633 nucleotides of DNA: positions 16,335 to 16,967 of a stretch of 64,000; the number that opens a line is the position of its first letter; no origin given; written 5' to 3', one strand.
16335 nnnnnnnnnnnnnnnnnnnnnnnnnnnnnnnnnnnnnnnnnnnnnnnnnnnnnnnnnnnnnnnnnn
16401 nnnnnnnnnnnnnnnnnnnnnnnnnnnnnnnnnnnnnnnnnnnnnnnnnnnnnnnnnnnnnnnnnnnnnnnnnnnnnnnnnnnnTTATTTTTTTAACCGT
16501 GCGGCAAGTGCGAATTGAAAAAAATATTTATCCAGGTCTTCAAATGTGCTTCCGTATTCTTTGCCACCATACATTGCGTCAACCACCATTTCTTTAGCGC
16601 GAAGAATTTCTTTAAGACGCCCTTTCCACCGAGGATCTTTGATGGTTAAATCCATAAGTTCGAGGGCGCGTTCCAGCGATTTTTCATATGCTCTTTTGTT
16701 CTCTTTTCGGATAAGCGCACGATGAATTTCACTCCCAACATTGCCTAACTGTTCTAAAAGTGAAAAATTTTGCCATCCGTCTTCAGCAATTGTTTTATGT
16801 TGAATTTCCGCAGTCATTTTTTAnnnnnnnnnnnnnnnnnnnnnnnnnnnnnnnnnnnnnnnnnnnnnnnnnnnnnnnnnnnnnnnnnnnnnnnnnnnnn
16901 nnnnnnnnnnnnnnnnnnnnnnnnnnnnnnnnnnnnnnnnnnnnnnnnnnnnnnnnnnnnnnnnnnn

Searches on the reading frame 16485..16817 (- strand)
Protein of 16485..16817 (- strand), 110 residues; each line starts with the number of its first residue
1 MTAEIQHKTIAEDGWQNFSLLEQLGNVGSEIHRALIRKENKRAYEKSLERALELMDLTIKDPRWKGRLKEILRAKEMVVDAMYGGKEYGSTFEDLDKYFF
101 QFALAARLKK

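Call 12: search_protein_families(library=pfam, proteins=[window:16485-16817:-])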
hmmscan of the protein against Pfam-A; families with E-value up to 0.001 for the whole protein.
window:16485-16817:- (110 aa): 0 families

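Call 25: find_homologous_proteins(query=window:16485-16817:-, max_evalue=0.00001)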
Query window:16485-16817:- (110 aa): 109 proteins with E <= 0.00001 among 111 candidates.
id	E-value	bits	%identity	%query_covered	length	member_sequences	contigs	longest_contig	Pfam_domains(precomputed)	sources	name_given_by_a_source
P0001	1.8e-42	162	70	96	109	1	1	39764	-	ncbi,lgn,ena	-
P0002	1.2e-40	156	68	97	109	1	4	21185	-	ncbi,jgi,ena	-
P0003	1.6e-39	152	66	97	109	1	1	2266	-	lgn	-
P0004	4.2e-39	151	65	96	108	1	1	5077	-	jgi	jgi:hypothetical protein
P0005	3.1e-38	148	69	95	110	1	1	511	-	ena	-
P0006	6.2e-38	147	65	97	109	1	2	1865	-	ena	-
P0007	1.3e-37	146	67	97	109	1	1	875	-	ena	-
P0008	7.9e-37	144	62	96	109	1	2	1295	-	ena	-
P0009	1.1e-36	143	65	96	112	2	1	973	-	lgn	-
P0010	1.4e-36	143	61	97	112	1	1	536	-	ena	-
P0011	2.5e-36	142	62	96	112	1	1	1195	-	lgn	-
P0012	3.1e-36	142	68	95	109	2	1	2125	-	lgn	-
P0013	5.5e-36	141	57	99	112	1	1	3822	-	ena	-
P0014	8.9e-36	140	59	96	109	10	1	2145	-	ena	-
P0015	1.0e-35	140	64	96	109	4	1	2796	-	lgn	-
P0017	6.7e-35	137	63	96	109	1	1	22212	-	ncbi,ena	-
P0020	4.9e-34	135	60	96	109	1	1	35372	-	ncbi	-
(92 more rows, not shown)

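Call 26: find_encoding_contigs(protein=P0001, flank=6000, max_places=3)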
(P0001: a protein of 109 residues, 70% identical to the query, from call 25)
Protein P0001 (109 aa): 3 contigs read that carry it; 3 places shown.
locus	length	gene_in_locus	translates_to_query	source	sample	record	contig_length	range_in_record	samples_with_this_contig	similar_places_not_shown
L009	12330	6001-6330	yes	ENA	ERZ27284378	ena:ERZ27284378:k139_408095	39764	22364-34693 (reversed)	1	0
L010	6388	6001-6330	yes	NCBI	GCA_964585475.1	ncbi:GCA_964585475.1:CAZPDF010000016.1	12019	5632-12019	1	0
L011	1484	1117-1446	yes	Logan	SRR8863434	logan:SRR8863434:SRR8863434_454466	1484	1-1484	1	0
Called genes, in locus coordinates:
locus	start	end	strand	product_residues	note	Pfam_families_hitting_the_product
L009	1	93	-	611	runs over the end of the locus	-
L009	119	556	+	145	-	-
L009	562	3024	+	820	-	PF26449:DUF8128, PF02534:T4SS-DNA_transf (weak), PF10412:TrwB_AAD_bind (faint), PF12696:TraG-D_C (weak)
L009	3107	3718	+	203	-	PF04138:GtrA_DPMS_TM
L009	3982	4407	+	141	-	-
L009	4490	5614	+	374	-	PF05496:RuvB_N (weak), PF13177:DNA_pol3_delta2, PF13401:AAA_22 (weak), PF00004:AAA, PF07728:AAA_5 (weak), PF22608:DNAX_ATPase_lid, PF12169:DNA_pol3_gamma3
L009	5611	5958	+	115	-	PF18924:DUF5674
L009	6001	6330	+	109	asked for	-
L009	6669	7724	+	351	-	PF02661:Fic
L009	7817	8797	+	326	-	PF13310:Virulence_RhuM, PF02661:Fic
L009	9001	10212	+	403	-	PF20731:RE_NgoFVII_C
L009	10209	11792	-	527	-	PF01726:LexA_DNA_bind, PF00717:Peptidase_S24, PF00145:DNA_methylase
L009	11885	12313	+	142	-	PF03852:Vsr, PF18741:MTES_1575 (weak), PF04480:DUF559 (weak)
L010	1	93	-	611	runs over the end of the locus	-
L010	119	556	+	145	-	-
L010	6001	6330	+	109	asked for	-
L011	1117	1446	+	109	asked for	-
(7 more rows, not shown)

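Call 27: find_encoding_contigs(protein=P0002, flank=6000, max_places=4)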
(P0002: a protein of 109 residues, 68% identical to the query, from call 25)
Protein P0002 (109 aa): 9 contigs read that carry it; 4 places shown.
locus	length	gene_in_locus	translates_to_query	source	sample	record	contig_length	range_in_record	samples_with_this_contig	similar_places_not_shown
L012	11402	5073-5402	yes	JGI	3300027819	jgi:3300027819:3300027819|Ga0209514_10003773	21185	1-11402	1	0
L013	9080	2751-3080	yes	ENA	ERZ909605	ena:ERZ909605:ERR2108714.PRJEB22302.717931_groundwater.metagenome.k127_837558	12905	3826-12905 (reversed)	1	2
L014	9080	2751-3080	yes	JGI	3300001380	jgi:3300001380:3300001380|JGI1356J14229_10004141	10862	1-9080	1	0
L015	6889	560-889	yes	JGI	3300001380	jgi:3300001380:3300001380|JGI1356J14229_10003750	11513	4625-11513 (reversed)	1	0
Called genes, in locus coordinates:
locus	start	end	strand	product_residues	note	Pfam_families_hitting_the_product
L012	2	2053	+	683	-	?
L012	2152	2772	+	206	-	PF04138:GtrA_DPMS_TM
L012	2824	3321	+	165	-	PF22811:Zn_ribbon_NrdR, PF03477:ATP-cone (weak)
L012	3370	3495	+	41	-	-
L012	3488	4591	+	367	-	PF05496:RuvB_N (weak), PF06068:TIP49 (faint), PF13177:DNA_pol3_delta2, PF00004:AAA, PF07728:AAA_5 (weak), PF13401:AAA_22 (weak), PF22608:DNAX_ATPase_lid, PF12169:DNA_pol3_gamma3, +2 more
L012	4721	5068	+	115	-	PF18924:DUF5674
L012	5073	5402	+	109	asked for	-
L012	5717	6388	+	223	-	PF10648:Gmad2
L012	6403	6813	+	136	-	-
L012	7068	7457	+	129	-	-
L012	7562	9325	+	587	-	PF23477:zf_Tbcl_2 (weak)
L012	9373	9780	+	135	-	PF00293:NUDIX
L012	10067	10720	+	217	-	PF13624:SurA_N_3 (weak), PF09312:SurA_N (weak)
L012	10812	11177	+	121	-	-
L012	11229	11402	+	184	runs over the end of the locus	PF01230:HIT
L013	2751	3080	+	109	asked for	-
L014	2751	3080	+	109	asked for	-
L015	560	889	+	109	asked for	-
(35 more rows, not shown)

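Call 37: find_encoding_contigs(protein=P0017, flank=8000, max_places=3)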
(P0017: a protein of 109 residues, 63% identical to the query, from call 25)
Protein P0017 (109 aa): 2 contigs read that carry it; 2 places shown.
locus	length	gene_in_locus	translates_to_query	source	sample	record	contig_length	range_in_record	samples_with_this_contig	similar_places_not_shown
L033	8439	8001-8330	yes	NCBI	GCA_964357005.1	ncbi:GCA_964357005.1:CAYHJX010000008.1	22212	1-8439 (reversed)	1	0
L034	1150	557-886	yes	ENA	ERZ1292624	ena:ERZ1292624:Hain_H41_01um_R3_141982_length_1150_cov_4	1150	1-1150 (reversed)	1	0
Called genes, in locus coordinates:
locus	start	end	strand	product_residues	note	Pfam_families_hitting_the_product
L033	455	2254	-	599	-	-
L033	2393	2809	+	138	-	-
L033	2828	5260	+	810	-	PF26449:DUF8128, PF02534:T4SS-DNA_transf (weak), PF01935:DUF87, PF10412:TrwB_AAD_bind (faint)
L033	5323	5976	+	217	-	PF04138:GtrA_DPMS_TM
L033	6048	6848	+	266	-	-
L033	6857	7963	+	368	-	PF03215:Rad17 (weak), PF05496:RuvB_N (weak), PF13177:DNA_pol3_delta2, PF00004:AAA, PF07728:AAA_5, PF13401:AAA_22 (weak), PF22608:DNAX_ATPase_lid, PF12169:DNA_pol3_gamma3, +2 more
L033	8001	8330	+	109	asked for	-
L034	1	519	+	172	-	?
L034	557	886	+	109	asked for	-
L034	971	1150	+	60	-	?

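Call 38: find_encoding_contigs(protein=P0020, flank=8000, max_places=3)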
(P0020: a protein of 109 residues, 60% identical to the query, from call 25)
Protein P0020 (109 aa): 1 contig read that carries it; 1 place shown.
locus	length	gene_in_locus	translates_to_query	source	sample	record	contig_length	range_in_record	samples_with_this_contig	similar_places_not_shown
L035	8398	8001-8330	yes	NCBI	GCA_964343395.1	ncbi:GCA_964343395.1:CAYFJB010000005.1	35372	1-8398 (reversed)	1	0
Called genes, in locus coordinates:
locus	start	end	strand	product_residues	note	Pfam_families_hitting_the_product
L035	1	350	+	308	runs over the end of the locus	PF04542:Sigma70_r2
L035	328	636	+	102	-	PF04545:Sigma70_r4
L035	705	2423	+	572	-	PF01411:tRNA-synt_2c, PF07973:tRNA_SAD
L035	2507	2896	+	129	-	-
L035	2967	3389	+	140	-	-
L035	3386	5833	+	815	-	-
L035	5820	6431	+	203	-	PF04138:GtrA_DPMS_TM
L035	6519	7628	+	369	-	PF05496:RuvB_N (faint), PF13177:DNA_pol3_delta2, PF00004:AAA, PF07728:AAA_5 (weak), PF13401:AAA_22 (faint), PF22608:DNAX_ATPase_lid, PF12169:DNA_pol3_gamma3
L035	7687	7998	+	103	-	-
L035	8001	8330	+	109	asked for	-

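Call 39: find_encoding_contigs(protein=P0004, flank=8000, max_places=3)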
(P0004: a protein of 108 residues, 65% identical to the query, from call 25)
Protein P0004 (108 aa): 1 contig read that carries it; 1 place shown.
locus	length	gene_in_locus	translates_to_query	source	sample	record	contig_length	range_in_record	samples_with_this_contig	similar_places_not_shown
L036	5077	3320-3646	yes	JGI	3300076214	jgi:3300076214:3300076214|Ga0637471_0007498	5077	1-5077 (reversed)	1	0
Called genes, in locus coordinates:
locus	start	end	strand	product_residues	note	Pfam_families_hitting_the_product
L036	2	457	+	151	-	?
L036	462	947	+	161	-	-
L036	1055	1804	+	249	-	-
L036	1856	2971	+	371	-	PF05496:RuvB_N (weak), PF13177:DNA_pol3_delta2, PF13191:AAA_16 (faint), PF00004:AAA, PF07728:AAA_5 (weak), PF13401:AAA_22 (faint), PF22608:DNAX_ATPase_lid, PF12169:DNA_pol3_gamma3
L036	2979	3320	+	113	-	PF18924:DUF5674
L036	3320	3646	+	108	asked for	-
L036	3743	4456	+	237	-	-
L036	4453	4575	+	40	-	-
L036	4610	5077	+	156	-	?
